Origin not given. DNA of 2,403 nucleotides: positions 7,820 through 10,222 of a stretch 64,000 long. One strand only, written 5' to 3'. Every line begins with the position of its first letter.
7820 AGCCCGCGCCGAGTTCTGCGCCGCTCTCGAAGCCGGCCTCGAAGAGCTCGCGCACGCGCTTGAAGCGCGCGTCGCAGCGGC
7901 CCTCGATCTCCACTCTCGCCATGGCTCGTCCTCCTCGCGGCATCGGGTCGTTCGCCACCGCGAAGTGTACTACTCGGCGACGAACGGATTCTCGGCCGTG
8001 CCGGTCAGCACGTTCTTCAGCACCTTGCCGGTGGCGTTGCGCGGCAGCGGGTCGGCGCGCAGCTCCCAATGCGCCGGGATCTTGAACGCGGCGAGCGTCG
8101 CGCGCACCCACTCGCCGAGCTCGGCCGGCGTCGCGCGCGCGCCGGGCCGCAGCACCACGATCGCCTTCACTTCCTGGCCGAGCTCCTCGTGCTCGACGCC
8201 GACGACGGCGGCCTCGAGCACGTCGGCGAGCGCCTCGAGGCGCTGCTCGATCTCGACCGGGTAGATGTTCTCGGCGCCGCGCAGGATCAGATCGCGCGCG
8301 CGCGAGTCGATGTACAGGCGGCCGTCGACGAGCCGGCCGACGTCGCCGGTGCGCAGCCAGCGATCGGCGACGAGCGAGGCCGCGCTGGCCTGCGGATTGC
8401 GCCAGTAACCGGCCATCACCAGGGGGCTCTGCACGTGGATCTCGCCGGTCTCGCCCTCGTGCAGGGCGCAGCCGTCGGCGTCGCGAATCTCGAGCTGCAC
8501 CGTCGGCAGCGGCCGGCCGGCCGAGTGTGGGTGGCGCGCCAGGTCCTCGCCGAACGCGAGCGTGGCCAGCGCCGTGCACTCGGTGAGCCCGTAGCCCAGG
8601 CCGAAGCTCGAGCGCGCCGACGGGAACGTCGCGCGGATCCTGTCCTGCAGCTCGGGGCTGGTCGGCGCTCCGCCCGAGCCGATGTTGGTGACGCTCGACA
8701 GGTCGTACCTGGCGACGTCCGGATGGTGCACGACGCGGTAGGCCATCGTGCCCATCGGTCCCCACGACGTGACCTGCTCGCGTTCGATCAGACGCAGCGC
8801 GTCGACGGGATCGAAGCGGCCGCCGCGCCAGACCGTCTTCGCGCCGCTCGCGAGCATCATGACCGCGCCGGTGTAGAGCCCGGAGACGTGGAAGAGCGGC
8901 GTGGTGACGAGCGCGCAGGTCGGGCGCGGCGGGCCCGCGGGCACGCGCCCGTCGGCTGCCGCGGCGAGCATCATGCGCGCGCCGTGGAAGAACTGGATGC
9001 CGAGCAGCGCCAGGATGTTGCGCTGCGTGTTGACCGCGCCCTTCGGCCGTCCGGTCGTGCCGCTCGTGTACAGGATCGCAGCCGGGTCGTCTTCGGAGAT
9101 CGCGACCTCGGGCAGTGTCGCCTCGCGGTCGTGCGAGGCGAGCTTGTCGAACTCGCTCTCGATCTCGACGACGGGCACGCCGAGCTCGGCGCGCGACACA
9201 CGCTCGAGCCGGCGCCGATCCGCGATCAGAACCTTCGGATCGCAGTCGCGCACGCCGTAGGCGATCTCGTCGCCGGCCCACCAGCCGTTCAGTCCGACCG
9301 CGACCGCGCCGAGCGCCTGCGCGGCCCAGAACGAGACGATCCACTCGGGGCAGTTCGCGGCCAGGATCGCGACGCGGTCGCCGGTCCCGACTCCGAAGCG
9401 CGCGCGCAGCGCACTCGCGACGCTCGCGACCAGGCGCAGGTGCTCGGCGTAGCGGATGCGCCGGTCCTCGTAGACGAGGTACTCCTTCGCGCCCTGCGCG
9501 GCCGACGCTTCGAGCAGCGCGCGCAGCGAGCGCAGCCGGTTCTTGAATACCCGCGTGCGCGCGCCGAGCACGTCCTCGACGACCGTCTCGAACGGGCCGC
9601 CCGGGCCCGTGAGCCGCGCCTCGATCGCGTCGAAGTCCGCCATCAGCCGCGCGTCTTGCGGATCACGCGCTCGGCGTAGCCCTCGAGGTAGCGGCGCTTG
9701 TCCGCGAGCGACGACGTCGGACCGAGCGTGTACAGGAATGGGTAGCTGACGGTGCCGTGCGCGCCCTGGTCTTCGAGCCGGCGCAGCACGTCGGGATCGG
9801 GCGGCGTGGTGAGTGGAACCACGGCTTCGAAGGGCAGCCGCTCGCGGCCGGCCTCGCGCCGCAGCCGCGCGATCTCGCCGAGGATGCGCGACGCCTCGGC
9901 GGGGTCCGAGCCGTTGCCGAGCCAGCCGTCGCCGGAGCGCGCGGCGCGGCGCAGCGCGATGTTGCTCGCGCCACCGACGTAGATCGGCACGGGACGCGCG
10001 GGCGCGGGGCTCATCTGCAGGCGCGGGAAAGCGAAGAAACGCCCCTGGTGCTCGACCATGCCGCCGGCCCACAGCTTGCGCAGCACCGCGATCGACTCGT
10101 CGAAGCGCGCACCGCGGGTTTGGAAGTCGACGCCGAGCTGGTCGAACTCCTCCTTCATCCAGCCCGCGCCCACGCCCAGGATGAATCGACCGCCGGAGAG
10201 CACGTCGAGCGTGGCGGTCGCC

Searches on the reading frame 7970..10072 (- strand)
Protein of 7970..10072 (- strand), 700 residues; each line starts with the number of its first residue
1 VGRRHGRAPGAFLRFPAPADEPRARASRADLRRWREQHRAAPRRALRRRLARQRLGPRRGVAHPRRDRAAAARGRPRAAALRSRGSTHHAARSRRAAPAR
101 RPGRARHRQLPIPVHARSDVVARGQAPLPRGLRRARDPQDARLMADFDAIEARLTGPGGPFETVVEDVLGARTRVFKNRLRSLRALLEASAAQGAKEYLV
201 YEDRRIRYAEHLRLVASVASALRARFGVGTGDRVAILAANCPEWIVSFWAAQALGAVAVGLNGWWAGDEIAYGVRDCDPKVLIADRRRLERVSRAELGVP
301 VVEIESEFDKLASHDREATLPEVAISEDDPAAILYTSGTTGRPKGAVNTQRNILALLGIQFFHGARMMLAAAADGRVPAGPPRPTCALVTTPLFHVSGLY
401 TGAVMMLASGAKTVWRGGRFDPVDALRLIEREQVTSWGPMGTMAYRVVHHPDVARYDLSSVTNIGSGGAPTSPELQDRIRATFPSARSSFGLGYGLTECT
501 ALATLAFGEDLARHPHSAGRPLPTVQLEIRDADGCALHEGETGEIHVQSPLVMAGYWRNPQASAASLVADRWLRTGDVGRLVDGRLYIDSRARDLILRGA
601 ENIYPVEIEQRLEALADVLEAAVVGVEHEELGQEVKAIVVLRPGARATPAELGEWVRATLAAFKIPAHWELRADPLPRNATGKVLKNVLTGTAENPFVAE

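Call 61: search_protein_families(library=pfam, proteins=[window:7970-10072:-], max_evalue=0.001)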
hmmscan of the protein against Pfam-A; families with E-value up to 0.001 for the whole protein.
window:7970-10072:- (700 aa): 2 families
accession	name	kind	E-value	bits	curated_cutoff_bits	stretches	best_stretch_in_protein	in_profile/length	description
PF00501.34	AMP-binding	-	3.8e-78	263.4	29.9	1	189-557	4-384/384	AMP-binding enzyme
PF13193.12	AMP-binding_C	-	4.9e-15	56.7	24.5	1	607-683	1-76/76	AMP-binding enzyme C-terminal domain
